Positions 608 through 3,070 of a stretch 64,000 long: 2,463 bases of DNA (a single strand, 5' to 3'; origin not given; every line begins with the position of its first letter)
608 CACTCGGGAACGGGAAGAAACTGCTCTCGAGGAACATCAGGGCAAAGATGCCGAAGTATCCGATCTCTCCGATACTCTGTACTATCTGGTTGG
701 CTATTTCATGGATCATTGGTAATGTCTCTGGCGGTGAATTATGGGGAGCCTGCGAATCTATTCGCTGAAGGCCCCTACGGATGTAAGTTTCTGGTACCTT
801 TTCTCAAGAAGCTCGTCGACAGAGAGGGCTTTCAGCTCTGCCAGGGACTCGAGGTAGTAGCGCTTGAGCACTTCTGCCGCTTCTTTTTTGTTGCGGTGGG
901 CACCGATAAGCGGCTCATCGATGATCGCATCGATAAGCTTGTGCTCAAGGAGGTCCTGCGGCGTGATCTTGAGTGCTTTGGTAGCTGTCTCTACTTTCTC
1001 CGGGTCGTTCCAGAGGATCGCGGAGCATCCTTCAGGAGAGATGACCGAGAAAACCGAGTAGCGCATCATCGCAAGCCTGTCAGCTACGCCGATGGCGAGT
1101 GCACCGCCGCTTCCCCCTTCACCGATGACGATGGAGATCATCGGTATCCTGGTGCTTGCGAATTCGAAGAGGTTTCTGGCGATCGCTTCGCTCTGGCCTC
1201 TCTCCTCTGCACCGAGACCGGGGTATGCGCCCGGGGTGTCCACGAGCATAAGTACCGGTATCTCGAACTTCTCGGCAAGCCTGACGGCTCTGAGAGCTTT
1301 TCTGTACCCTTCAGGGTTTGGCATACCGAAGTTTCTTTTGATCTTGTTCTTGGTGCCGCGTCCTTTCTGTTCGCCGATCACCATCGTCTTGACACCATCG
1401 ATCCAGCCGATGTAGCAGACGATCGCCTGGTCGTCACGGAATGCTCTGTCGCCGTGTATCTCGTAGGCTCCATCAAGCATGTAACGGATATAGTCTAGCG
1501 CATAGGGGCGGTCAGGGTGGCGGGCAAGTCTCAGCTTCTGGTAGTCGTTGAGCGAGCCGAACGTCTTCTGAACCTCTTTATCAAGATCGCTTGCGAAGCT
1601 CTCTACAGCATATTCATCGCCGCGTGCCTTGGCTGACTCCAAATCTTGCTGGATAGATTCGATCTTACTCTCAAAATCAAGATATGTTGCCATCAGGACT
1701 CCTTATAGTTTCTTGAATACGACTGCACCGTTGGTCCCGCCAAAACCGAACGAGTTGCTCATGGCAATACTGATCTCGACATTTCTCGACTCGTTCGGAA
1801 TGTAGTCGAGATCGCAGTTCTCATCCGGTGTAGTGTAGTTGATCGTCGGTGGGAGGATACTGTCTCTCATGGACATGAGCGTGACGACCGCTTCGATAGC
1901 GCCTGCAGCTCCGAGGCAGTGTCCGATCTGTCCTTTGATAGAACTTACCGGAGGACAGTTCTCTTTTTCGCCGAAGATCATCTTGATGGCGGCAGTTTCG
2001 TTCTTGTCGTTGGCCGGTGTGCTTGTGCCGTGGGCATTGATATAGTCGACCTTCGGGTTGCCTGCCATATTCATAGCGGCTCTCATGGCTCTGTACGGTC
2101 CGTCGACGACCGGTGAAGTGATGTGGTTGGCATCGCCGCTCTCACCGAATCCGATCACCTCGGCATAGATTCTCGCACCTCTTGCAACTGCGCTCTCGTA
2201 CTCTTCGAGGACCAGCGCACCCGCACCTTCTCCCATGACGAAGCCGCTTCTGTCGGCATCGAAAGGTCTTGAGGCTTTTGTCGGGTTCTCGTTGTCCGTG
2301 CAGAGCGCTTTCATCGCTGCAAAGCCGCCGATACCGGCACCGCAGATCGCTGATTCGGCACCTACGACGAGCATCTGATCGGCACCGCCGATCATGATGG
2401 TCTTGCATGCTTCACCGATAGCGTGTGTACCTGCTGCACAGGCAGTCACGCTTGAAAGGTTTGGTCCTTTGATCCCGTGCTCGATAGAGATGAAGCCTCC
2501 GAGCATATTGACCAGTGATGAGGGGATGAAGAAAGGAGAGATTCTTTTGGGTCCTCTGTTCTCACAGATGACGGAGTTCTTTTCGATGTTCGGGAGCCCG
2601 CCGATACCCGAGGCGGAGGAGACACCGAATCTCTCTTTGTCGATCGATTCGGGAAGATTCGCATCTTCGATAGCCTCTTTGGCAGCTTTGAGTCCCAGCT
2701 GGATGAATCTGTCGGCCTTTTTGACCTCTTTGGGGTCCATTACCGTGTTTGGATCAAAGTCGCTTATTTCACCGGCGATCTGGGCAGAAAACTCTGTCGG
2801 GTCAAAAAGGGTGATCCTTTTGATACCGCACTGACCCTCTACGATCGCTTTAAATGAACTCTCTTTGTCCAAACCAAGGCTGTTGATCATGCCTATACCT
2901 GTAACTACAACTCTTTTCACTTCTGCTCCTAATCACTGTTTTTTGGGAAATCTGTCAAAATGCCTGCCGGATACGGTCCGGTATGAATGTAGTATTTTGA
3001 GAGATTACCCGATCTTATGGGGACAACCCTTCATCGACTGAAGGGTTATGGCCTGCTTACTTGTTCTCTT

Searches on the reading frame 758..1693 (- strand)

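Call 8: search_protein_families(library=pfam, proteins=[window:758-1693:-], max_evalue=0.001)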
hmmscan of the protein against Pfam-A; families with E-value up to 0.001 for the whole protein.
window:758-1693:- (311 aa): 2 families
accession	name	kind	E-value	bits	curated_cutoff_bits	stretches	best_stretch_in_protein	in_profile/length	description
PF03255.19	ACCA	-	3.3e-128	427.7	23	1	4-307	1-310/310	Acetyl co-enzyme A carboxylase carboxyltransferase-like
PF01039.27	Carboxyl_trans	-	2.4e-15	56.6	22.3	1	90-246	283-429/493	Carboxyl transferase domain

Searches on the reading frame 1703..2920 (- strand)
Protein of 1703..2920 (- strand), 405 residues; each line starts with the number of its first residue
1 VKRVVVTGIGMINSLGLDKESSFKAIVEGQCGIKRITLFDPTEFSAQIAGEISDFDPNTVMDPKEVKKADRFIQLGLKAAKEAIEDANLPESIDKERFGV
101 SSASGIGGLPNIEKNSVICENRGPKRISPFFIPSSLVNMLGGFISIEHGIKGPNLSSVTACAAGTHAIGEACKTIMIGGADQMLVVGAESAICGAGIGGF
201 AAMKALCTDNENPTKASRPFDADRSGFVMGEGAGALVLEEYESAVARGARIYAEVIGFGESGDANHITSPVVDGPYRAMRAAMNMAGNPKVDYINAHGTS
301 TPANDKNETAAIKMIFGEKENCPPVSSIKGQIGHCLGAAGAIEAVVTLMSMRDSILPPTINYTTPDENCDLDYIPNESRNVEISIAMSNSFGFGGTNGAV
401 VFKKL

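Call 8: search_protein_families(library=pfam, proteins=[window:1703-2920:-], max_evalue=0.001)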
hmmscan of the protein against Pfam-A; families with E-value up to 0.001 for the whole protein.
window:1703-2920:- (405 aa): 3 families
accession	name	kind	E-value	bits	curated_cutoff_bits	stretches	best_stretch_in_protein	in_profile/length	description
PF00109.32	ketoacyl-synt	-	2.9e-53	181.5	20.8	1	1-244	1-252/252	Beta-ketoacyl synthase, N-terminal domain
PF02801.28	Ketoacyl-synt_C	-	1.4e-32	112.6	20.8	1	252-362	1-118/119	Beta-ketoacyl synthase, C-terminal domain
PF08545.16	ACP_syn_III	-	0.00064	20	24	0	159-190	5-36/80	3-Oxoacyl-[acyl-carrier-protein (ACP)] synthase III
